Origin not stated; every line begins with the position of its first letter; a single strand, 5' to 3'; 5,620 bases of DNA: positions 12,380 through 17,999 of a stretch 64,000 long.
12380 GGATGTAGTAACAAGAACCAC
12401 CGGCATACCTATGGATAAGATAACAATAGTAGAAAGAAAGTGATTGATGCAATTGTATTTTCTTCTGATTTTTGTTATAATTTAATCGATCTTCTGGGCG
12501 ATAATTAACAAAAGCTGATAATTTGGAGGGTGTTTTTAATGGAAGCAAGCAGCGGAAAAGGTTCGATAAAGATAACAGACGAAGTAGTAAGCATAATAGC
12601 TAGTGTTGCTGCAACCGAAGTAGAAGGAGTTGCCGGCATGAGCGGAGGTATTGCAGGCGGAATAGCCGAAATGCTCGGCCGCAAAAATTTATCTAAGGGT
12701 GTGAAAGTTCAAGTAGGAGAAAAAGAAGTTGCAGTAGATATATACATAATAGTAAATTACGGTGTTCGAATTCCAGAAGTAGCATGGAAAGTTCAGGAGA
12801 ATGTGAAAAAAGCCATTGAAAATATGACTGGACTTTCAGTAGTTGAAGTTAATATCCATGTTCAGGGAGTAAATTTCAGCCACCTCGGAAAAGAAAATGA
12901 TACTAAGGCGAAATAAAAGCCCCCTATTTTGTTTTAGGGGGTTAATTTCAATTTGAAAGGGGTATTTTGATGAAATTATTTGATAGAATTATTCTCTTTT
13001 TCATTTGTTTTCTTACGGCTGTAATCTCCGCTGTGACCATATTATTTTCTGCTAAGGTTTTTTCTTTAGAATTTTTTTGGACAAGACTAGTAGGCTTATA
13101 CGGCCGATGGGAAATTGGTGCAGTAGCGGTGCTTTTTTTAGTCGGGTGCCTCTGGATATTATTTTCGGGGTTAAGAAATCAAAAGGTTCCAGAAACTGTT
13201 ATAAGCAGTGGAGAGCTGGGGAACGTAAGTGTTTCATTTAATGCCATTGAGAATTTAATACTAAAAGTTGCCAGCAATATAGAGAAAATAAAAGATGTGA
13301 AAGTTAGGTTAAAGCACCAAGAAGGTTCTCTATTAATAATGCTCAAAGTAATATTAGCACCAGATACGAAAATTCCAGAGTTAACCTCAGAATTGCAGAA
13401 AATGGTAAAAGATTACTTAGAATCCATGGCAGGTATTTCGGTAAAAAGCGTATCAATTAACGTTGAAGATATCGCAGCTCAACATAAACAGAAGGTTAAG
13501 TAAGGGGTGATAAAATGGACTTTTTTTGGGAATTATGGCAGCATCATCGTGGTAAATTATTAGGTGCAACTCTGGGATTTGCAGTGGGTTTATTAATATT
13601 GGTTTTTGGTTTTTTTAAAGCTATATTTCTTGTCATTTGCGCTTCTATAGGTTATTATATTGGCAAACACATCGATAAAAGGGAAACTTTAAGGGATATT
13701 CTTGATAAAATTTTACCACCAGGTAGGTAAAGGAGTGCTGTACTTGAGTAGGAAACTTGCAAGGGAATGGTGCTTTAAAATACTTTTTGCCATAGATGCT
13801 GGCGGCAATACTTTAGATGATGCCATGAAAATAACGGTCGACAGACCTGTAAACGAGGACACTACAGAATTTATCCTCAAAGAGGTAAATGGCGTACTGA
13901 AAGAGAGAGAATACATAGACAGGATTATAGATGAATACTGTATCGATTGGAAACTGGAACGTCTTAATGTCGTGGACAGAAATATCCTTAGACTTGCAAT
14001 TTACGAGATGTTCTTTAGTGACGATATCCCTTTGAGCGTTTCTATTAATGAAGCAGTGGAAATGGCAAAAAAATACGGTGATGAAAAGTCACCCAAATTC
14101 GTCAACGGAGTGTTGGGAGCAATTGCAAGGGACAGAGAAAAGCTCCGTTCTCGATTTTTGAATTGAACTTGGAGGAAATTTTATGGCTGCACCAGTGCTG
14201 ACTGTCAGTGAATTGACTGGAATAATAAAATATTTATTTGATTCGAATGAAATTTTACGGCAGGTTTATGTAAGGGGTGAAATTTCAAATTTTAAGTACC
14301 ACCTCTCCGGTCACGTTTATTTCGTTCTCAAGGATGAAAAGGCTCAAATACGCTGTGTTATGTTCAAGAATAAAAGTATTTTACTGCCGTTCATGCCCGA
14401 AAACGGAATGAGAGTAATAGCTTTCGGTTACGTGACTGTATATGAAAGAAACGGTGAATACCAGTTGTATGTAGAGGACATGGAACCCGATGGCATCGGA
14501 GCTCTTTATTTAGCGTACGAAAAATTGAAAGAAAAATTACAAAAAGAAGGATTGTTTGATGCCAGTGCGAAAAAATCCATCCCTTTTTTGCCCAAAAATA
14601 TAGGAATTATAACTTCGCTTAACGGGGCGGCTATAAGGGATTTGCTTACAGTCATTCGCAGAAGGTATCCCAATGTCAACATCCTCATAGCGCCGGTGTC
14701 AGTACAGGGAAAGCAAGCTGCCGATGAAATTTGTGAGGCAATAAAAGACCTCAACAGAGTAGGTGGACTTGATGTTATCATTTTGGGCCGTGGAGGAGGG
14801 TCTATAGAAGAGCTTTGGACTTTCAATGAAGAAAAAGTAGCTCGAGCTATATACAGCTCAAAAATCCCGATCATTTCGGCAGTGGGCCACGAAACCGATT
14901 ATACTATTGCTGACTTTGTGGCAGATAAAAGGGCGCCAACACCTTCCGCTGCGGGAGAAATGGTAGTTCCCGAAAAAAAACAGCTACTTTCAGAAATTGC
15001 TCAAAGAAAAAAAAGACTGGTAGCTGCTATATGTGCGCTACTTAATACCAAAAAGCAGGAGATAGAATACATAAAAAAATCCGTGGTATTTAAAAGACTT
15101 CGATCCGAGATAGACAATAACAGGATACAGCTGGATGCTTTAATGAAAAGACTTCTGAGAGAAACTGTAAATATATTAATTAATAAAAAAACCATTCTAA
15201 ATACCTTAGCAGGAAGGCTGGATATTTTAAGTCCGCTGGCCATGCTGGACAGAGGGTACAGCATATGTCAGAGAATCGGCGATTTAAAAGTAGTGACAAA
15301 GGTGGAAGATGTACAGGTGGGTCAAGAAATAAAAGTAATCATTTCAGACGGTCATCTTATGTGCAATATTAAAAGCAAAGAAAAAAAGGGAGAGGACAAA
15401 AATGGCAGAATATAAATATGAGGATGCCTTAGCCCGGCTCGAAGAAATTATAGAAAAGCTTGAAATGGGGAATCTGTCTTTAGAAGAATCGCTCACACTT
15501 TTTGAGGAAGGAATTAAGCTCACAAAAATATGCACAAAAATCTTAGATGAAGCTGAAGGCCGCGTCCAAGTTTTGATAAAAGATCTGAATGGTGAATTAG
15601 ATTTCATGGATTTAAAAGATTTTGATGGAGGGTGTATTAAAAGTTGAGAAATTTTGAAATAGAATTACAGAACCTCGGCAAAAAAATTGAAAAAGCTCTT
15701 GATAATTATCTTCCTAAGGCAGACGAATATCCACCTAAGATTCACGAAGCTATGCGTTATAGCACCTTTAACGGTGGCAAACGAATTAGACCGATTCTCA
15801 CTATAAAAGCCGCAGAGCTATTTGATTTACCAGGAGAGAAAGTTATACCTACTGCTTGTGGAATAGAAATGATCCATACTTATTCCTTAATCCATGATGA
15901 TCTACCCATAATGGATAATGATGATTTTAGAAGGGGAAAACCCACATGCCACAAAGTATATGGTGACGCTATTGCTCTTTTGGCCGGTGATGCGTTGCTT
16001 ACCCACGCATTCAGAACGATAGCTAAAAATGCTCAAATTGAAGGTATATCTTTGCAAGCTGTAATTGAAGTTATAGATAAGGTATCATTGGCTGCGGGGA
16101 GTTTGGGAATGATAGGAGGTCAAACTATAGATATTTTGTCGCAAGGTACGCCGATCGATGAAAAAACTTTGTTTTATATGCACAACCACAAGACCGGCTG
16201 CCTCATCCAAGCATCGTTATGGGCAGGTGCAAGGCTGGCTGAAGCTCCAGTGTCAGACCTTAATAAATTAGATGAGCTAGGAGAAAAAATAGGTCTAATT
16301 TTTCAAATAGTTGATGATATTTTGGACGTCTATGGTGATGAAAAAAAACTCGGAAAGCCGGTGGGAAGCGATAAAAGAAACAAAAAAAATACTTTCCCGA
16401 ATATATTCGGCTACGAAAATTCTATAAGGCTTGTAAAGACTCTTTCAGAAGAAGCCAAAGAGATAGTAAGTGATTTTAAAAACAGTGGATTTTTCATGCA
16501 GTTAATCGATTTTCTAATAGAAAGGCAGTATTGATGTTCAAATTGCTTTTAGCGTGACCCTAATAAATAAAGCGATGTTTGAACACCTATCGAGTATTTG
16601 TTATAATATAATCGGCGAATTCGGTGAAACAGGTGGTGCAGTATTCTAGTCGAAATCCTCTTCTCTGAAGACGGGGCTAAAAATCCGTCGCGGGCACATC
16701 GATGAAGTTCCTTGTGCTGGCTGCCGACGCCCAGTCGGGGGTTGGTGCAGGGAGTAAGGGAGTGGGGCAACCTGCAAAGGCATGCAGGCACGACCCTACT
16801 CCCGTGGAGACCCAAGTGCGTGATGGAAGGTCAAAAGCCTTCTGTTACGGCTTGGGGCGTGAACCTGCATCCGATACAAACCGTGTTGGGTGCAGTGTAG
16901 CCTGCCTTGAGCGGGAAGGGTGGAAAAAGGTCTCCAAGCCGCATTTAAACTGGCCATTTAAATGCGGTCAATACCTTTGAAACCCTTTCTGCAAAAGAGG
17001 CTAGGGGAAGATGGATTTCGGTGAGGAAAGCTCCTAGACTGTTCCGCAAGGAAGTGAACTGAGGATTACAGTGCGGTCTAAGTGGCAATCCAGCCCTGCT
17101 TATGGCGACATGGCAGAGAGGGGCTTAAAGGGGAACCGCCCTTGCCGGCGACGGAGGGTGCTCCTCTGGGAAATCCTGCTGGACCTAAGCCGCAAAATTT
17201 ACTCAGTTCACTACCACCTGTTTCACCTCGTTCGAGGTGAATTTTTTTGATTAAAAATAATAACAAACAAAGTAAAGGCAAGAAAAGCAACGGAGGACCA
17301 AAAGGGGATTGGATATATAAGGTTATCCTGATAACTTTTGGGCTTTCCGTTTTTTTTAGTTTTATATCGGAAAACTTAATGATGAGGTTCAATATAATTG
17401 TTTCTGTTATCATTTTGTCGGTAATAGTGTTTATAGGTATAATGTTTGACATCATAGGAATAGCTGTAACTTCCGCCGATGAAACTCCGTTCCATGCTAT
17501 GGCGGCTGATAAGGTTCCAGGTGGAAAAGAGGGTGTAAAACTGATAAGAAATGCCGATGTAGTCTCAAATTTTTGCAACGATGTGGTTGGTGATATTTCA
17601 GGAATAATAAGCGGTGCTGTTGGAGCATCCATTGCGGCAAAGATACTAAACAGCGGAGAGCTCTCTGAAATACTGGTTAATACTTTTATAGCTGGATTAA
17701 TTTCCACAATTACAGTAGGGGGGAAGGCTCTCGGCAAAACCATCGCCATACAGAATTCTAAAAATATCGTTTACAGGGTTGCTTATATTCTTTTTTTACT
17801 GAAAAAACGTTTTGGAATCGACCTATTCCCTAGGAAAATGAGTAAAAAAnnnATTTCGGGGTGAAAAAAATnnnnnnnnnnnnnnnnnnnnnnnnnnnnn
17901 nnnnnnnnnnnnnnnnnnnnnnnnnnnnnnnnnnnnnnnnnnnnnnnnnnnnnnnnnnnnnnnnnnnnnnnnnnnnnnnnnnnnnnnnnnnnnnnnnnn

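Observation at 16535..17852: OLE (ornate, large, extremophilic) RNA with its membrane partner OapA between ispA and tlyA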

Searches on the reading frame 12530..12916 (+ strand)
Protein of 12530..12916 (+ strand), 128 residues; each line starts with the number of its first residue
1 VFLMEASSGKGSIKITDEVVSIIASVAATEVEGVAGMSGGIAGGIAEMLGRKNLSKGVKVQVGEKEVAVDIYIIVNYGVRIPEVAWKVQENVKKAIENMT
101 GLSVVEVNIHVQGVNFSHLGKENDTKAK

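Call 48: search_protein_families(library=pfam, proteins=[window:12530-12916:+], max_evalue=0.1)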
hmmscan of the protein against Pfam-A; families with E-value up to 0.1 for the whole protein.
window:12530-12916:+ (128 aa): 1 family
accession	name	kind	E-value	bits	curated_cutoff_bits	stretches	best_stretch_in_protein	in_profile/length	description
PF03780.18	Asp23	-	6.5e-40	136.4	28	1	10-114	2-107/108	Asp23 family, cell envelope-related function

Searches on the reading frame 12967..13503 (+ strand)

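Call 48: search_protein_families(library=pfam, proteins=[window:12967-13503:+], max_evalue=0.1)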
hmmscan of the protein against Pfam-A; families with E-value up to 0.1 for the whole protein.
window:12967-13503:+ (178 aa): 1 family
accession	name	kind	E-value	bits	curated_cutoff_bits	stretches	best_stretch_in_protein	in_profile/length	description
PF03780.18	Asp23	-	3.2e-10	40.8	28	1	95-169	34-107/108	Asp23 family, cell envelope-related function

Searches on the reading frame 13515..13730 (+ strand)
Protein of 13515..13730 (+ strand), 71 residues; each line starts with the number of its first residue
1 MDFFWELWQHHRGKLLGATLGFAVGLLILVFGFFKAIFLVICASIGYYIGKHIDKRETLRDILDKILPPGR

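Call 48: search_protein_families(library=pfam, proteins=[window:13515-13730:+], max_evalue=0.1)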
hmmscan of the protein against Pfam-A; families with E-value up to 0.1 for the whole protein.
window:13515-13730:+ (71 aa): 3 families
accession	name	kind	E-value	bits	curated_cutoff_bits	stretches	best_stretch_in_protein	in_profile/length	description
PF10031.14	DUF2273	-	4.5e-19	68.7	25.4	1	7-54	1-48/48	Small integral membrane protein (DUF2273)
PF11239.13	DUF3040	-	0.054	14.2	24.7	1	11-44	41-74/84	Protein of unknown function (DUF3040)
PF13488.11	Gly-zipper_Omp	-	0.078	13.4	25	0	15-25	4-35/46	Glycine zipper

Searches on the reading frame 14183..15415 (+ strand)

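Call 4: search_protein_families(library=pfam, proteins=[window:14183-15415:+])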
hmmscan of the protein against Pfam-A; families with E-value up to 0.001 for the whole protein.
window:14183-15415:+ (410 aa): 3 families
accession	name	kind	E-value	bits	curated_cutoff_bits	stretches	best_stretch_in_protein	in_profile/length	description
PF02601.20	Exonuc_VII_L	-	1.1e-91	308.1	35.9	2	124-337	1-212/315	Exonuclease VII, large subunit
PF13742.12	tRNA_anti_2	-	4.7e-32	110.5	27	1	6-101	1-95/95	OB-fold nucleic acid binding domain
PF01336.31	tRNA_anti-codon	-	6.5e-14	52.1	27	1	28-102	1-74/75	OB-fold nucleic acid binding domain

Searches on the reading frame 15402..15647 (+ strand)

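Call 4: search_protein_families(library=pfam, proteins=[window:15402-15647:+])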
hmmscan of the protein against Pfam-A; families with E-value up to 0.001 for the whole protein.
window:15402-15647:+ (81 aa): 1 family
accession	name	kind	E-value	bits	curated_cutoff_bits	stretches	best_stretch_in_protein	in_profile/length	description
PF02609.21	Exonuc_VII_S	-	1.3e-21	76.8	24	1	6-56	1-51/52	Exonuclease VII small subunit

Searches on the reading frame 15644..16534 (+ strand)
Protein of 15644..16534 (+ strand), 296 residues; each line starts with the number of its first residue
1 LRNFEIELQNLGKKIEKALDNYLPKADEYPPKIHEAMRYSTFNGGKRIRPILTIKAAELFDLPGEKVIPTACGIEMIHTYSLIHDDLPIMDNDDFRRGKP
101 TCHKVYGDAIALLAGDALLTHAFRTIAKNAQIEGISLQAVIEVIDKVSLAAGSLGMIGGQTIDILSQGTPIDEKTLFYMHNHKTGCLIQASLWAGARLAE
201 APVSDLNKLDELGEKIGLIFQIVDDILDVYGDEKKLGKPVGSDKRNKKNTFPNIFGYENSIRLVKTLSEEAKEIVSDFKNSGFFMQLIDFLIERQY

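Call 4: search_protein_families(library=pfam, proteins=[window:15644-16534:+])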
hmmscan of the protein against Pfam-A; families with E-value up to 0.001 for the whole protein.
window:15644-16534:+ (296 aa): 1 family
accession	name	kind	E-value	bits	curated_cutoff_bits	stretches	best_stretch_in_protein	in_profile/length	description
PF00348.22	polyprenyl_synt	-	5e-58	196.7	27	1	31-260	2-222/251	Polyprenyl synthetase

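Call 5: search_protein_families(library=ncbifam, proteins=[window:15644-16534:+])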
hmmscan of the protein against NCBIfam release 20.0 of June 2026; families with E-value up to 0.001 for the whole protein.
window:15644-16534:+ (296 aa): 16 families
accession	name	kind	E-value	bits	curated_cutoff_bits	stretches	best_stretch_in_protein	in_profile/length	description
NF045485.1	FPPsyn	subfamily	5e-105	350.8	275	1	10-296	3-288/288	farnesyl diphosphate synthase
NF045685.1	GGPPSynCrtE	equivalog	1.2e-90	303.5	460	1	8-295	7-292/293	geranylgeranyl diphosphate synthase CrtE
NF007877.0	PRK10581.1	equivalog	1.2e-68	231.5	321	1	3-293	2-296/299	(2E,6E)-farnesyl diphosphate synthase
NF040698.1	IdsA_Meth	equivalog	4.2e-59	200.4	468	1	8-273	7-271/328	short chain isoprenyl diphosphate synthase IdsA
NF041169.1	f2_encap_cargo4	exception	7.2e-57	193.1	450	1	39-268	44-264/334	family 2 encapsulin nanocompartment cargo protein polyprenyl transferase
NF041003.1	GGPP_syn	equivalog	3.4e-51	174.2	500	1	8-253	6-243/326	geranylgeranyl diphosphate synthase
NF045628.1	HxpDPsynlarge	equivalog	5.1e-37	127.5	500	1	13-273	6-251/311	hexaprenyl-diphosphate synthase large subunit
TIGR02748.1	GerC3_HepT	equivalog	9.9e-36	123.4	456.55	1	13-271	14-256/319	heptaprenyl diphosphate synthase component II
TIGR02749.1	prenyl_cyano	equivalog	8.3e-35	120.3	383.2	1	43-271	42-261/322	solanesyl diphosphate synthase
NF045549.1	GGPPsyn_IdsB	equivalog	2.8e-34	118.7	475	1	43-256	63-268/346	geranylgeranyl diphosphate synthase IdsB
NF040789.2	gerfarn_diphsyn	equivalog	3.9e-33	115.1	560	1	12-277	15-287/345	geranylfarnesyl diphosphate synthase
NF042417.1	NPPPS_Mycobact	equivalog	8e-32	110.6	600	1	9-260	23-259/335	nonaprenyl/(2E,6E)-farnesyl/geranylgeranyl diphosphat synthase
NF008140.0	PRK10888.1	equivalog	7.6e-31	107.6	412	1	39-259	38-246/323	octaprenyl diphosphate synthase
NF040627.1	GFPS_Meth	equivalog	5e-21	75.4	600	1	33-280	28-263/285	geranylfarnesyl diphosphate synthase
NF042416.1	GFPPS_Mycobact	equivalog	1.5e-18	66.9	600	1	40-250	37-260/350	bifunctional (2E,6E)-farnesyl/geranyl diphosphate synthase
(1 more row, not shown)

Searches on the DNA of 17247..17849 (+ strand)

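Call 44: search_rna_families(sources=[L081, L082, L083, L001, L002, L003, L004, L005, L014, L017, L018, L039, L050, L075], threshold=gathering)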
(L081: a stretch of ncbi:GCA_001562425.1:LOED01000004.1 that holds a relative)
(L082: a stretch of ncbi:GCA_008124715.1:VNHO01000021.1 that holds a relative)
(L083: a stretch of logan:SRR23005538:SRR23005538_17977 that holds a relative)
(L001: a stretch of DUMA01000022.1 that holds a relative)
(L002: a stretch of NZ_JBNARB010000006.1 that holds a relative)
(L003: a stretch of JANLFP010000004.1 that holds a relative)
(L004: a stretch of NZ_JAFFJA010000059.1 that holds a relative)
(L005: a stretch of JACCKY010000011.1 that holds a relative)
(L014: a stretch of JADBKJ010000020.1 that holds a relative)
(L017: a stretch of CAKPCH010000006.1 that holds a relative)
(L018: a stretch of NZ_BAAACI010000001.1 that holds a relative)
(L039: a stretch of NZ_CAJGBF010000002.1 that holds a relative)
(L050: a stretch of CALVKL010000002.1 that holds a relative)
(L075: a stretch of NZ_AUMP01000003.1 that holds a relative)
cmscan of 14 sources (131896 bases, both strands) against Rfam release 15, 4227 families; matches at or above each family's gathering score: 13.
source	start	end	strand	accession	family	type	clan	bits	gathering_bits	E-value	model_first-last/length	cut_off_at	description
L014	3375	3977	+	RF01071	OLE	Gene;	-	578.2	50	1.4e-166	1-616/616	no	Ornate Large Extremophilic RNA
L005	3298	3900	+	RF01071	OLE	Gene;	-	558.4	50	1e-160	1-616/616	no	Ornate Large Extremophilic RNA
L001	3330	3947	+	RF01071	OLE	Gene;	-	545.7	50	6.1e-157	1-616/616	no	Ornate Large Extremophilic RNA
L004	3330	3948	+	RF01071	OLE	Gene;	-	533.6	50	2.4e-153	1-616/616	no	Ornate Large Extremophilic RNA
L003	3353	3967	+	RF01071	OLE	Gene;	-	532.9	50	3.8e-153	1-616/616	no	Ornate Large Extremophilic RNA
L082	5369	5984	+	RF01071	OLE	Gene;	-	530.1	50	2.6e-152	1-616/616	no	Ornate Large Extremophilic RNA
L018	3307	3913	+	RF01071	OLE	Gene;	-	529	50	5.2e-152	1-616/616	no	Ornate Large Extremophilic RNA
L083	5369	5986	+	RF01071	OLE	Gene;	-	524.6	50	1.1e-150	1-616/616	no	Ornate Large Extremophilic RNA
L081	5372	5987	+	RF01071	OLE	Gene;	-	519.7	50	3.1e-149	1-616/616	no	Ornate Large Extremophilic RNA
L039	3319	3934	+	RF01071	OLE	Gene;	-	518.4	50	7.6e-149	1-616/616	no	Ornate Large Extremophilic RNA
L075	3306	3943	+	RF01071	OLE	Gene;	-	511.8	50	6.8e-147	1-616/616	no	Ornate Large Extremophilic RNA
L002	3357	3938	+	RF01071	OLE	Gene;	-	504.9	50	7.5e-145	1-616/616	no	Ornate Large Extremophilic RNA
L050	3278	3889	+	RF01071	OLE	Gene;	-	387.5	50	5.3e-110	1-616/616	no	Ornate Large Extremophilic RNA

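Call 46: search_rna_families(source=L017, start=2500, end=4600, threshold=evalue, max_evalue=1)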
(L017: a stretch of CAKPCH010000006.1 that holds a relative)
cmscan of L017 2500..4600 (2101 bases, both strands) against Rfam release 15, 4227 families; matches with E-value up to 1: 1.
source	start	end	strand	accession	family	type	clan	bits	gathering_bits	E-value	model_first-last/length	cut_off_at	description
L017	3711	3752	+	RF00279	SNORD45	Gene; snRNA; snoRNA; CD-box;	-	21.5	42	0.49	25-66/72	no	Small nucleolar RNA SNORD45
